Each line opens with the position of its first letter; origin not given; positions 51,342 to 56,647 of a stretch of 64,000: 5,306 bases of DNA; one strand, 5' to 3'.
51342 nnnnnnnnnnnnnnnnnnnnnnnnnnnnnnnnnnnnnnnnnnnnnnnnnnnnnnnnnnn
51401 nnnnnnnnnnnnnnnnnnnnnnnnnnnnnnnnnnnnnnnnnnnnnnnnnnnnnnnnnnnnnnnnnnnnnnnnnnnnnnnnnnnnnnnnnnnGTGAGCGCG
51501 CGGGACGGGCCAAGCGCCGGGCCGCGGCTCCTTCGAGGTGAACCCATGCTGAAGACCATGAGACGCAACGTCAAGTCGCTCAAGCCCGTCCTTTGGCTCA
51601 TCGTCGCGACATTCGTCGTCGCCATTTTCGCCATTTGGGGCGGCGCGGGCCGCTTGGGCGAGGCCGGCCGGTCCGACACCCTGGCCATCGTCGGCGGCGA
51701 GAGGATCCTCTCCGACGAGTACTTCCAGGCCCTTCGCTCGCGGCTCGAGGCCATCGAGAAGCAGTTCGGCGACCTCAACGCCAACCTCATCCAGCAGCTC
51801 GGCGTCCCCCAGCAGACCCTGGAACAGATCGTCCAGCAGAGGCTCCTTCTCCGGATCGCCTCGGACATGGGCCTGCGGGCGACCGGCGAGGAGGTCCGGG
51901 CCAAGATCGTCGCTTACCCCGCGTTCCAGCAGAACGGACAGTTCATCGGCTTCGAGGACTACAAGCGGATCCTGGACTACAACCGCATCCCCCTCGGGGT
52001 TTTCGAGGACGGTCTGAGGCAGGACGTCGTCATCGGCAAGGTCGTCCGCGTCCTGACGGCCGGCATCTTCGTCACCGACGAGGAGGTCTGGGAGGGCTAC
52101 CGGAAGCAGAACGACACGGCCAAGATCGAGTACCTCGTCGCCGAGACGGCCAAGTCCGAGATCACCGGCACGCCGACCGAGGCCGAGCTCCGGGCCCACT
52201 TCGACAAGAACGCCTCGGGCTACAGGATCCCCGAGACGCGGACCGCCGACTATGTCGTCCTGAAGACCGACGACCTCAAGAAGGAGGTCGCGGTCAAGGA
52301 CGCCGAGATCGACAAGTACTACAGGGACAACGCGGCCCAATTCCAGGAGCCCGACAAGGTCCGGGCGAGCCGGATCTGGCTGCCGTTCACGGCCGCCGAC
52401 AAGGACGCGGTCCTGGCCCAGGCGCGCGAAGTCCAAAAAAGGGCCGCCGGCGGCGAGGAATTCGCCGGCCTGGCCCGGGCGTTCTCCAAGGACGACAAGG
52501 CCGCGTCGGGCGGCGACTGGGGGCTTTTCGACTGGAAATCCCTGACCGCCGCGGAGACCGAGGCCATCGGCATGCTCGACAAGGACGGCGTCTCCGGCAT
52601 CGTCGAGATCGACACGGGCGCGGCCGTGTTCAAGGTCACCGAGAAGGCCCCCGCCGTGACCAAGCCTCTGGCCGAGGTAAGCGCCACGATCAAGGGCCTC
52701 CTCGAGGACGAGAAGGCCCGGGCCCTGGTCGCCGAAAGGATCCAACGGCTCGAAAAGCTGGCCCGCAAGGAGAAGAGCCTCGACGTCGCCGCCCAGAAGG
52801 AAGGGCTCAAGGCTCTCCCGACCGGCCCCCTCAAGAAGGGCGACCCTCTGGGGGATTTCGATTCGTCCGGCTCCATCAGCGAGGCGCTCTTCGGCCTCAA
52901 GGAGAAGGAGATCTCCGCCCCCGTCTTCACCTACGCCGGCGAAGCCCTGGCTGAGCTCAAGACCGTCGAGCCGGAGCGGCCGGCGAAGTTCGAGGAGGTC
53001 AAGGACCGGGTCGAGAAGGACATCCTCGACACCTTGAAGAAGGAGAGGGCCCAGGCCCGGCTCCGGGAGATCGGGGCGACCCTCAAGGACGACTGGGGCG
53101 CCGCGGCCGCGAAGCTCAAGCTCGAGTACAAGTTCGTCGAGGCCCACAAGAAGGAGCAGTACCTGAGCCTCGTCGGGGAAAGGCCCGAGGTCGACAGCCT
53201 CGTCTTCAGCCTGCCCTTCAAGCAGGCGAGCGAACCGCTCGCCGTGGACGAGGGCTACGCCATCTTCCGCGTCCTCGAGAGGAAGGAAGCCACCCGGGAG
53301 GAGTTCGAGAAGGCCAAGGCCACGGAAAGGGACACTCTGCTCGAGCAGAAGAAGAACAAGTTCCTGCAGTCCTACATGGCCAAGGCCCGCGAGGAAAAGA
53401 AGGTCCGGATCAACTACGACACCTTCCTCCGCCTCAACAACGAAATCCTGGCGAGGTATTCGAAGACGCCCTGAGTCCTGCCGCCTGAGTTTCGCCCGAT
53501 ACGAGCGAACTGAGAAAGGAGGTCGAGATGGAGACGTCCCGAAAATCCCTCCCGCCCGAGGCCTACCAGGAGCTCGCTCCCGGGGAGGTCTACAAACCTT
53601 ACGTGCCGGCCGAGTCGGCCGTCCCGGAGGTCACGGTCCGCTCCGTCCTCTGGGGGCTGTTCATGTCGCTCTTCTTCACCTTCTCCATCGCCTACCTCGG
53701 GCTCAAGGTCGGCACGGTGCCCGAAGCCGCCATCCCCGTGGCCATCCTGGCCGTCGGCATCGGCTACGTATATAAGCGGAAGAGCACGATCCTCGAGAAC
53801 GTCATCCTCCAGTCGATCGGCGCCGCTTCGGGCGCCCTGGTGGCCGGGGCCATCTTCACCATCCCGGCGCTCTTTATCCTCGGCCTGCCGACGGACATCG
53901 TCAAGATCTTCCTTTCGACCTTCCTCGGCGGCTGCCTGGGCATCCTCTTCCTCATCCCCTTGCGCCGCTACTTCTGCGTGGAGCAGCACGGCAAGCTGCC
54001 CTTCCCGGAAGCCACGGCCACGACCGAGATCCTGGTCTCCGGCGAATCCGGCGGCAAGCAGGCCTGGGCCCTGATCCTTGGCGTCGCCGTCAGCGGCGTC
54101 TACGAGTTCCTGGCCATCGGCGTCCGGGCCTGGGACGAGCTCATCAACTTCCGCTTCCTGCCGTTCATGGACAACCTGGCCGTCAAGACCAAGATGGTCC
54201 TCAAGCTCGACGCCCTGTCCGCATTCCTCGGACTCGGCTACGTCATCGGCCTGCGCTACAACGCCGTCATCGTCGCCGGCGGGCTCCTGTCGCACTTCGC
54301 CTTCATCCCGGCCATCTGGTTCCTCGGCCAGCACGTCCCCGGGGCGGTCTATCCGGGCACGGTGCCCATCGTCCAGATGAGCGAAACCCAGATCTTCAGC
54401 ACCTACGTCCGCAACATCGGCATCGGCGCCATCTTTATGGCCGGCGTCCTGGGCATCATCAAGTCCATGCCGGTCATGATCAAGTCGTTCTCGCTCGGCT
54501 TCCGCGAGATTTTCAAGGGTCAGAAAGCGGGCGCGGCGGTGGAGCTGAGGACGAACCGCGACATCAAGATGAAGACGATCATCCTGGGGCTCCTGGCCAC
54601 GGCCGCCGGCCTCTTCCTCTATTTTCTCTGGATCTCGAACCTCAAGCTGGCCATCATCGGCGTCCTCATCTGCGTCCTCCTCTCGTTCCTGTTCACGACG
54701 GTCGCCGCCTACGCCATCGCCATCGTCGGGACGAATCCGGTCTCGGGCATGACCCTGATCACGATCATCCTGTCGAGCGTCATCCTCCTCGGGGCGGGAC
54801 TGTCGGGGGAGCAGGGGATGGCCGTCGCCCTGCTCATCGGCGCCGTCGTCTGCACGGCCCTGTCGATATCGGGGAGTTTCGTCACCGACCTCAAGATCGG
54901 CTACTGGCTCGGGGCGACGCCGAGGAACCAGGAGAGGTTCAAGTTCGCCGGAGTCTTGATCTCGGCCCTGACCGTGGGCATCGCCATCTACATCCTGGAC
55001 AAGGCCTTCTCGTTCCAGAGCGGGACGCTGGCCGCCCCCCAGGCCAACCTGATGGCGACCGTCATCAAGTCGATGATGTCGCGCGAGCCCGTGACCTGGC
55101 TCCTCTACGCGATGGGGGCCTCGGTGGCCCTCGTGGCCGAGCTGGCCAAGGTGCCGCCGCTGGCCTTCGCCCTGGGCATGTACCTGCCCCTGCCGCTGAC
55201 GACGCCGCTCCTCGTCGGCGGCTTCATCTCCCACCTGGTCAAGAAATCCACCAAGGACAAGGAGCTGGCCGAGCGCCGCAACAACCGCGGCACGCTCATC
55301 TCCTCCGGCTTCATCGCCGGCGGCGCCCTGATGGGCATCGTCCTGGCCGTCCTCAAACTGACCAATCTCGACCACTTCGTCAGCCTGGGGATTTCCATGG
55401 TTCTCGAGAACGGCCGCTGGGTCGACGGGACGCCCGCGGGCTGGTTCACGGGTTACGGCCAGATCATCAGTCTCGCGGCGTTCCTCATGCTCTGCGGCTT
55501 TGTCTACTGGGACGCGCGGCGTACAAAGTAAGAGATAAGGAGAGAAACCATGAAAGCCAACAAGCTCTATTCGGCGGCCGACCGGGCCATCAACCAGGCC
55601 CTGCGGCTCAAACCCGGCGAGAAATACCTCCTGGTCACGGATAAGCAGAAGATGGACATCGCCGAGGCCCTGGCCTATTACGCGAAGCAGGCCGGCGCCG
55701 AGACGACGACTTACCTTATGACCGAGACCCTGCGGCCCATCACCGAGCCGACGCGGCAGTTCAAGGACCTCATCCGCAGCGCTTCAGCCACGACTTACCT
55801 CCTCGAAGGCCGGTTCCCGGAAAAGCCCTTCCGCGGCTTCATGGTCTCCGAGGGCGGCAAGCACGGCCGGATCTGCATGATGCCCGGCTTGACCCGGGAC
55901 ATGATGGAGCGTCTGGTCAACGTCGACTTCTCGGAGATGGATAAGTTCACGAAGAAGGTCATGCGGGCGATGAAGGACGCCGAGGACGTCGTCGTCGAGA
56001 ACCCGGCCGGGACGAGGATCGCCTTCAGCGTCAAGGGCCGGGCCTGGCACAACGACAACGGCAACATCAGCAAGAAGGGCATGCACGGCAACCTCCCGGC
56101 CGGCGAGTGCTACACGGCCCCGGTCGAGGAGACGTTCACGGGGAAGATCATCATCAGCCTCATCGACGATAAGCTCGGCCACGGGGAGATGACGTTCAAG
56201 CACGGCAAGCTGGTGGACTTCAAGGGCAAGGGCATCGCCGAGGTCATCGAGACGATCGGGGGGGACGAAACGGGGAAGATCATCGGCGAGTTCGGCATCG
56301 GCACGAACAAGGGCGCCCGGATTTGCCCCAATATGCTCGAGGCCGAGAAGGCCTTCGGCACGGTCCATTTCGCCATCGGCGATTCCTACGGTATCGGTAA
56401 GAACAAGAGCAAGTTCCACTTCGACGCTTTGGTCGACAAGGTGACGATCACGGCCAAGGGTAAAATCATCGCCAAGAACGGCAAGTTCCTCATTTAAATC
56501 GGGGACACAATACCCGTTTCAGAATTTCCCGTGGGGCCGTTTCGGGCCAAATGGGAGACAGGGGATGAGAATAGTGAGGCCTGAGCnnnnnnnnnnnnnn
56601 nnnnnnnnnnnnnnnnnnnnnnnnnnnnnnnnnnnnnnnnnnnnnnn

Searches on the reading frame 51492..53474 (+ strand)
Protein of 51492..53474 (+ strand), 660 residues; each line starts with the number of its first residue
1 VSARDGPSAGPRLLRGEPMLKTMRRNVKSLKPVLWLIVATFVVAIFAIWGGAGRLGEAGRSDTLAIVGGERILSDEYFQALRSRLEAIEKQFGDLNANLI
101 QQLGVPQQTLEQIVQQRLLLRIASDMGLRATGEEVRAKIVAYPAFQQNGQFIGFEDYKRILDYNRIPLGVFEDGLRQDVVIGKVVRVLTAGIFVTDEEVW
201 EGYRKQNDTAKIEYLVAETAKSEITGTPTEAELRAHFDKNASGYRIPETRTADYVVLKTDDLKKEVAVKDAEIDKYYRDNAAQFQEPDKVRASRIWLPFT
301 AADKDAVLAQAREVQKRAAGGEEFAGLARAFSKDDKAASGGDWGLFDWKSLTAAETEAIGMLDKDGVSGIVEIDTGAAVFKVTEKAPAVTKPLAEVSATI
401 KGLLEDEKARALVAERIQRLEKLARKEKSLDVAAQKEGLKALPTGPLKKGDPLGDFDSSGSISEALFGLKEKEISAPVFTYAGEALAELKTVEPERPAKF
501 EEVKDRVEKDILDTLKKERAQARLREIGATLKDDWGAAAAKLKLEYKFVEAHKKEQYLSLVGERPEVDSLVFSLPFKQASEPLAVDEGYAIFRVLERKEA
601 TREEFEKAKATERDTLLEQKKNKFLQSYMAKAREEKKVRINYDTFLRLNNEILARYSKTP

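Call 24: search_protein_families(library=pfam, proteins=[window:51492-53474:+], max_evalue=0.001)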
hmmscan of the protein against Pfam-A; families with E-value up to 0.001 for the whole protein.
window:51492-53474:+ (660 aa): 5 families
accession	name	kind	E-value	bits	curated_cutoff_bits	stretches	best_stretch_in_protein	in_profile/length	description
PF13624.11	SurA_N_3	-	4.1e-33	115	27.2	1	19-184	1-161/162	SurA-like N-terminal domain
PF13145.12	Rotamase_2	-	6.7e-29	101.6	27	3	268-397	1-120/121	PPIC-type PPIASE domain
PF13623.11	SurA_N_2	-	6.9e-18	65.4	28.5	1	21-151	2-136/145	SurA-like N-terminal domain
PF00639.27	Rotamase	-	3.5e-16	60.4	21.7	1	300-383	11-96/97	PPIC-type PPIASE domain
PF13616.12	Rotamase_3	-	1.3e-10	42.3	22.5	1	283-385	9-115/116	PPIC-type PPIASE domain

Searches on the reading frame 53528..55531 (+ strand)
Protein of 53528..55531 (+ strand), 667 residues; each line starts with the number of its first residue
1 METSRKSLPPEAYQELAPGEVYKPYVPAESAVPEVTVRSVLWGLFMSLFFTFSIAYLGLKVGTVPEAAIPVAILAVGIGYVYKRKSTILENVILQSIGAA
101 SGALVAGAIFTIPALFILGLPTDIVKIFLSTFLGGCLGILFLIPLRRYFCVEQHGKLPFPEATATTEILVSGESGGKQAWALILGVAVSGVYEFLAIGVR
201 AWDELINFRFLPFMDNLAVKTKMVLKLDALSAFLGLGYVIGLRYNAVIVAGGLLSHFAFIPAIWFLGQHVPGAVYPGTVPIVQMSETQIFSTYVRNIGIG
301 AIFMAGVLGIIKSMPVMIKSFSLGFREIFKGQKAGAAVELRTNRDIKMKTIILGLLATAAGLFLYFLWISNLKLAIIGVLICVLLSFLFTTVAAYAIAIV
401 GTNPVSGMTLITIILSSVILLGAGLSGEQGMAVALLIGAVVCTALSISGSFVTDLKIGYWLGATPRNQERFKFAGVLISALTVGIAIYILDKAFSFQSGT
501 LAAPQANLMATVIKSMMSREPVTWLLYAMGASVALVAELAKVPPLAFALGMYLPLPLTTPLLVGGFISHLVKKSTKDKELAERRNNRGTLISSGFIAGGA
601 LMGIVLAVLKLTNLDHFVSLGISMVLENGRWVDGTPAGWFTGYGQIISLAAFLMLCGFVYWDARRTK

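Call 24: search_protein_families(library=pfam, proteins=[window:53528-55531:+], max_evalue=0.001)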
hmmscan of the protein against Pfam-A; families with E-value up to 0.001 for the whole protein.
window:53528-55531:+ (667 aa): 1 family
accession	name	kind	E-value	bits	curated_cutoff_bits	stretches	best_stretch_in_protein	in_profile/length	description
PF03169.20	OPT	-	7.9e-98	329.1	25.8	1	34-609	1-622/623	OPT oligopeptide transporter protein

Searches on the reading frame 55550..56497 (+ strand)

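Call 24: search_protein_families(library=pfam, proteins=[window:55550-56497:+], max_evalue=0.001)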
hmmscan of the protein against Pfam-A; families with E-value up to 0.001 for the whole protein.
window:55550-56497:+ (315 aa): 1 family
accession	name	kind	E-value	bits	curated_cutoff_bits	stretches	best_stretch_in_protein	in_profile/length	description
PF02073.20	Peptidase_M29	-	8.9e-15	54.8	27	1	132-282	190-352/406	Thermophilic metalloprotease (M29)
